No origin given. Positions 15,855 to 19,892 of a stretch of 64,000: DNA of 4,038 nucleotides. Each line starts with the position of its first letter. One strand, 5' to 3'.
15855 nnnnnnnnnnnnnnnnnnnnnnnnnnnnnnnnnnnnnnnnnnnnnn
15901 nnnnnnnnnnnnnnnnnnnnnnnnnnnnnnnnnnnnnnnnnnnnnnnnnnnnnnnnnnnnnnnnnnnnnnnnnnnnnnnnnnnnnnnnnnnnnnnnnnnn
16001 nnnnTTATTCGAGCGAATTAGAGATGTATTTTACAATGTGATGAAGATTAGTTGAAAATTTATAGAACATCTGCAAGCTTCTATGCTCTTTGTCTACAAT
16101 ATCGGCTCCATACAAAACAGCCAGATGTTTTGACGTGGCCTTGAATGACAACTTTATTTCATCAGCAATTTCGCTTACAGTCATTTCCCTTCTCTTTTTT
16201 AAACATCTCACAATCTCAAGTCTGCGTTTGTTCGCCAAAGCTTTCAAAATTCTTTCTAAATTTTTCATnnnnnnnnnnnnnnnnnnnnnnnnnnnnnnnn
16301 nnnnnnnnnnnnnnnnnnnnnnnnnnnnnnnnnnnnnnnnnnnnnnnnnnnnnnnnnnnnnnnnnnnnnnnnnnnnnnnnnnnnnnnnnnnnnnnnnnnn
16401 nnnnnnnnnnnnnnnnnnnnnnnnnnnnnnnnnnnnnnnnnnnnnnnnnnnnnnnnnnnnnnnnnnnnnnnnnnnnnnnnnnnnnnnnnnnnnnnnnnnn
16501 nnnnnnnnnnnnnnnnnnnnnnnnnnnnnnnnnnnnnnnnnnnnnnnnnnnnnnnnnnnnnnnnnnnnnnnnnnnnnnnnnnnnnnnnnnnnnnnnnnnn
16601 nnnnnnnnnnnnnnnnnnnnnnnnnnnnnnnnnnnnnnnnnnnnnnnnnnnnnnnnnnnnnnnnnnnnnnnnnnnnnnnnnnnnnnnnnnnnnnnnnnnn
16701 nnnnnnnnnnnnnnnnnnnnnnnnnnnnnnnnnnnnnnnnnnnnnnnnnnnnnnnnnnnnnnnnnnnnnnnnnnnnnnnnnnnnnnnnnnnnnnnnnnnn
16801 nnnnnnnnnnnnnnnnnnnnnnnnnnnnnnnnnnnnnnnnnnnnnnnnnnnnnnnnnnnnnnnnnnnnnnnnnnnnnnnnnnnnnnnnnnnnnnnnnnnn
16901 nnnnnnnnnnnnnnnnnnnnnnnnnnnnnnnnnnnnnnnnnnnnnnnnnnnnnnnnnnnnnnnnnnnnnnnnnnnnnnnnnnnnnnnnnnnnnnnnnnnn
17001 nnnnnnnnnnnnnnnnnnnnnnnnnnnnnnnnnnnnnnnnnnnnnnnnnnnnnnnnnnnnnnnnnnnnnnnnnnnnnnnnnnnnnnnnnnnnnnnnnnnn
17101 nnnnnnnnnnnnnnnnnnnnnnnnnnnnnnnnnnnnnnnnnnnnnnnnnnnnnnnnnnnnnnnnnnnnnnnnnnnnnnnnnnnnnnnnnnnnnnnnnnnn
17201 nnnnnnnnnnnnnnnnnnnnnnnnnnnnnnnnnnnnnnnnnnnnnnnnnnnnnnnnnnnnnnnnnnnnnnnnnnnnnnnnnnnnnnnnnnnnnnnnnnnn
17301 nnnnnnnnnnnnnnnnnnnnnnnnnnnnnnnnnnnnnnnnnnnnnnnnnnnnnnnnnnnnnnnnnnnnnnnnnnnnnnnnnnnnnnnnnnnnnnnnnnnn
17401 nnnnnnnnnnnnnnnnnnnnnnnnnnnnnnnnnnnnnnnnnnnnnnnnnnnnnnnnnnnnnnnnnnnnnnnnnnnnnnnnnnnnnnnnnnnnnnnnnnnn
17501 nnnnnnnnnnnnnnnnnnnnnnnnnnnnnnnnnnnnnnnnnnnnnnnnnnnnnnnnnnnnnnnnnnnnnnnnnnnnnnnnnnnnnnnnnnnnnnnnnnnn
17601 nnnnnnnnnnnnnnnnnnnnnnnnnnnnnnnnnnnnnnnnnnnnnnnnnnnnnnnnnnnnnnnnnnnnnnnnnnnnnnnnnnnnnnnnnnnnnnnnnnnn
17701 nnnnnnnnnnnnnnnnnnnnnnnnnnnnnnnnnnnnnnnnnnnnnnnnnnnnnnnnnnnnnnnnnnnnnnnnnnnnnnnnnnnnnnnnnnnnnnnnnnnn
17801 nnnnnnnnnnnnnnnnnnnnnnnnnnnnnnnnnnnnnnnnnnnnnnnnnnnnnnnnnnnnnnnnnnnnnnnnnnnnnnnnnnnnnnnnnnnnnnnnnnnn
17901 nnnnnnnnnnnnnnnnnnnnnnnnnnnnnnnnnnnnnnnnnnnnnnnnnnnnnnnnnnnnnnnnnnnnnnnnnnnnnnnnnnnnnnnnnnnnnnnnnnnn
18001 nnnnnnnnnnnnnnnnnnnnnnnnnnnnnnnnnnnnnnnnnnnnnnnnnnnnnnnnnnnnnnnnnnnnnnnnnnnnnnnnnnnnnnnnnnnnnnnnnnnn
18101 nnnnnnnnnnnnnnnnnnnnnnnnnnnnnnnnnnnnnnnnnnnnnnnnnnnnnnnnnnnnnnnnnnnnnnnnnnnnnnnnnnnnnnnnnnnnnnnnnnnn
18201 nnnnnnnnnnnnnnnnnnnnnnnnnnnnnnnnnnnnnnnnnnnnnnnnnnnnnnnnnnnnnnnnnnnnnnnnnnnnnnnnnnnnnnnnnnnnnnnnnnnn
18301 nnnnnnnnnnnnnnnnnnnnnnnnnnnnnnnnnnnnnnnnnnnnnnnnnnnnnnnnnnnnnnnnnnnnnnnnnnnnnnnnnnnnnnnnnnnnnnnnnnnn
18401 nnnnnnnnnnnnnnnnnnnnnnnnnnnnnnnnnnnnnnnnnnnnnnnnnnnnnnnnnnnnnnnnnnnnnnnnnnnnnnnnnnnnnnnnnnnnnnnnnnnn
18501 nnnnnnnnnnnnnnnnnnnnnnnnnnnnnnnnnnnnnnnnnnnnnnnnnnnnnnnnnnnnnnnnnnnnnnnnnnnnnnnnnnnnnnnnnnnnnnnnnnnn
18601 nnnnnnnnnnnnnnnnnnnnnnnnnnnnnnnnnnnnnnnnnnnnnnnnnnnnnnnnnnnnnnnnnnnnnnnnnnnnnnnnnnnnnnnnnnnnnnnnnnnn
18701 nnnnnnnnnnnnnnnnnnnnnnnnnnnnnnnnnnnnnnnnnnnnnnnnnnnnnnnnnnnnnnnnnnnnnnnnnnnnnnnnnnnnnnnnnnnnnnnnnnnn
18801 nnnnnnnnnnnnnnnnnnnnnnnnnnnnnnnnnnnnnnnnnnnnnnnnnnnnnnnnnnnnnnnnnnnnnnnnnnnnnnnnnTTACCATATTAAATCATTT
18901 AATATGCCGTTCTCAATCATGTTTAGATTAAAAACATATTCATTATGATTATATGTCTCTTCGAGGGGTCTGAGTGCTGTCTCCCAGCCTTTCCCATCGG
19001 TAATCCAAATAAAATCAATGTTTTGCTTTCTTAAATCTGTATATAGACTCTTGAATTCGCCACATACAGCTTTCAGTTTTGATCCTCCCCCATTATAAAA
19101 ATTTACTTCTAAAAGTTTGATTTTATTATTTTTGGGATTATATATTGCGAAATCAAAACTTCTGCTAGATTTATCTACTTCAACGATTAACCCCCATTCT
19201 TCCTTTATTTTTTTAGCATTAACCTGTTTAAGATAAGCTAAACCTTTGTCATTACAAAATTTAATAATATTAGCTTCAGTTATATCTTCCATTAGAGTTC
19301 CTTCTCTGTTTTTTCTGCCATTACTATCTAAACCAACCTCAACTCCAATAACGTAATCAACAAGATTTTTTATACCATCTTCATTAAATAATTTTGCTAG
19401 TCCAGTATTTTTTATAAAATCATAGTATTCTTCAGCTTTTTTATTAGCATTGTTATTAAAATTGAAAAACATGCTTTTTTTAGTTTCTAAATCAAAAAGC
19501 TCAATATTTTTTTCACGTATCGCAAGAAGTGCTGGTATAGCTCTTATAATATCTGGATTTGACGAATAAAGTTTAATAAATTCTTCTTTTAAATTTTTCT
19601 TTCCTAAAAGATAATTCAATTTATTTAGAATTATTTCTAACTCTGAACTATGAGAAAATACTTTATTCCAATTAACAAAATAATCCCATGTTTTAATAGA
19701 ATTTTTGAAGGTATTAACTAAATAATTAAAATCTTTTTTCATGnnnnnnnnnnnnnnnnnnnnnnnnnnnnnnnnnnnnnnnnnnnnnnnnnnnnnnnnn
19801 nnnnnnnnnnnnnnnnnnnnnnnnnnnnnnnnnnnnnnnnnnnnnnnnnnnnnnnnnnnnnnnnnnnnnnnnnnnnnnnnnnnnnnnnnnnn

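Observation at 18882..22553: DpnII-like GATC R-M operon with an AIPR-like Abi gene inserted between MTase and REase, led by a TspO-like gene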

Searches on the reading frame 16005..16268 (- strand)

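Call 73: search_protein_families(library=pfam, proteins=[window:16005-16268:-], max_evalue=0.001)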
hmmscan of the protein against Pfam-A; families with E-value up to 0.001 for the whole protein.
window:16005-16268:- (87 aa): 8 families
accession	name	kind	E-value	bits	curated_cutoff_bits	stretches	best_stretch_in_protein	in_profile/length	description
PF01022.26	HTH_5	-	1.9e-12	47.3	22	1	14-60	2-47/47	Bacterial regulatory protein, arsR family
PF12840.13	HTH_20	-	8.5e-10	38.9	27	1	11-60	1-50/51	Helix-turn-helix domain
PF25212.1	HVO_A0114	-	1.3e-05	25.4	27.6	1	9-63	17-71/84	HVO_A0114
PF01047.28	MarR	-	3.6e-05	24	24.6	1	15-62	4-51/59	MarR family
PF13412.12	HTH_24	-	8.6e-05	22.5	21.9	1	13-52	2-41/48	Winged helix-turn-helix DNA-binding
PF08100.18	Dimerisation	-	0.00013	22.1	25.6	1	9-70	20-82/93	O-methyltransferase dimerisation domain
PF24035.1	DUF7344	-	0.00024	21.8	27.8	1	9-39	2-31/76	Domain of unknown function (DUF7344)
PF24033.1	DUF7342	-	0.00083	19.8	31.6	1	19-73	10-62/150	Family of unknown function (DUF7342)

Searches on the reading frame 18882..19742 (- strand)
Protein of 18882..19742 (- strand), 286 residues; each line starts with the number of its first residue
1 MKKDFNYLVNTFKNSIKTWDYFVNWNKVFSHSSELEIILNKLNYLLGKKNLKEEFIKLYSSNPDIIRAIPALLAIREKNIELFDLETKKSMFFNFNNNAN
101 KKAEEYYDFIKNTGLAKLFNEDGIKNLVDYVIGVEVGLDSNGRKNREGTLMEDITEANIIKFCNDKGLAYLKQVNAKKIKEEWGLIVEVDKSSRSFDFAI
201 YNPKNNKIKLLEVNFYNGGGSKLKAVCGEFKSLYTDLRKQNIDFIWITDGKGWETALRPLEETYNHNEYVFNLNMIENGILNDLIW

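Call 3: search_protein_families(library=pfam, proteins=[window:18882-19742:-], max_evalue=0.01)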
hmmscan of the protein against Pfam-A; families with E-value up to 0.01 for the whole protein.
window:18882-19742:- (286 aa): 1 family
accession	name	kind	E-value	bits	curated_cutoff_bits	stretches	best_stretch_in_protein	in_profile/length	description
PF04556.18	DpnII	-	2.1e-91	306.5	23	1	4-282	1-277/278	DpnII restriction endonuclease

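Call 4: search_protein_families(library=padloc, proteins=[window:18882-19742:-], max_evalue=0.01)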
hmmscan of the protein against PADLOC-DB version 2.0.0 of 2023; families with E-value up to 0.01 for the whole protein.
window:18882-19742:- (286 aa): 2 families
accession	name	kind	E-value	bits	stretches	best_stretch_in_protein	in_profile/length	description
PDLC03548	REase_II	-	7.3e-96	319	1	2-284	4-287/290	Type II restriction enzyme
PDLC03569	REase_II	-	3.7e-53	178.7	1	96-285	13-204/205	Type II restriction enzyme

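Call 5: search_protein_families(library=ncbifam, proteins=[window:18882-19742:-], max_evalue=0.01)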
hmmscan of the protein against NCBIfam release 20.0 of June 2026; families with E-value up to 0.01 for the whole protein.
window:18882-19742:- (286 aa): 0 families

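Call 23: search_solved_structures(query=window:18882-19742:-, max_evalue=1)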
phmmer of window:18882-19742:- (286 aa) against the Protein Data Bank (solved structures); distinct sequences matched with E-value up to 1: 0.

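Call 51: list_cluster_members(proteins=[P0001, window:18882-19742:-, window:21342-22148:-, window:22149-22553:-])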
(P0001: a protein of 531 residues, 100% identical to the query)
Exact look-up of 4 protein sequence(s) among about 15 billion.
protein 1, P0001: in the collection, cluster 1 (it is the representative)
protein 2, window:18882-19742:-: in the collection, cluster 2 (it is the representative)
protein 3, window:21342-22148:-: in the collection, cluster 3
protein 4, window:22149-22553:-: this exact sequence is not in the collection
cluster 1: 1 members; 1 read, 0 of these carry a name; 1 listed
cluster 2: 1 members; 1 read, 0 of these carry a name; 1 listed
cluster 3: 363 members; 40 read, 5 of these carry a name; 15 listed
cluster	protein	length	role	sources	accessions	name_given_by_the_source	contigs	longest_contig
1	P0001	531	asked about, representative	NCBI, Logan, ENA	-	-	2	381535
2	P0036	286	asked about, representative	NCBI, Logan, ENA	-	-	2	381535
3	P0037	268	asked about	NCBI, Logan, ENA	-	-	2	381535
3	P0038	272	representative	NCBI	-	-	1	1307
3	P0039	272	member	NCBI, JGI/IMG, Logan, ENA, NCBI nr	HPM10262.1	MAG TPA: site-specific DNA-methyltransferase [Paludibacter sp.] | site-specific DNA-methyltransferase [Paludibacter sp.]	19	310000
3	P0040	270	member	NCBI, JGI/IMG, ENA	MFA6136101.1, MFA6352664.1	MAG: site-specific DNA-methyltransferase [Candidatus Paceibacterota bacterium] | site-specific DNA-methyltransferase (adenine-specific)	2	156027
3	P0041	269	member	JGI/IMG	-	site-specific DNA-methyltransferase (adenine-specific)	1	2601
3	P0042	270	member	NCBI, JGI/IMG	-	site-specific DNA-methyltransferase (adenine-specific)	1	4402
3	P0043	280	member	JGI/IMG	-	site-specific DNA-methyltransferase (adenine-specific)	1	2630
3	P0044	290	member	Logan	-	-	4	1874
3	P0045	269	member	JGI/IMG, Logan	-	-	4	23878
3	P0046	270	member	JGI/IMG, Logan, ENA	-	-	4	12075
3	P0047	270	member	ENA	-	-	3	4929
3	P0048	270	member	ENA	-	-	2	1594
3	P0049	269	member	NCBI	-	-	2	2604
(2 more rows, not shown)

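Call 57: search_protein_families(library=padloc, proteins=[L168:6594-7211:+], max_evalue=0.001)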
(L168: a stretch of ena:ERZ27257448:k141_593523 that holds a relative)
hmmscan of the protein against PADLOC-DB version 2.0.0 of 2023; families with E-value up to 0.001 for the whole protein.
L168:6594-7211:+ (205 aa): 0 families
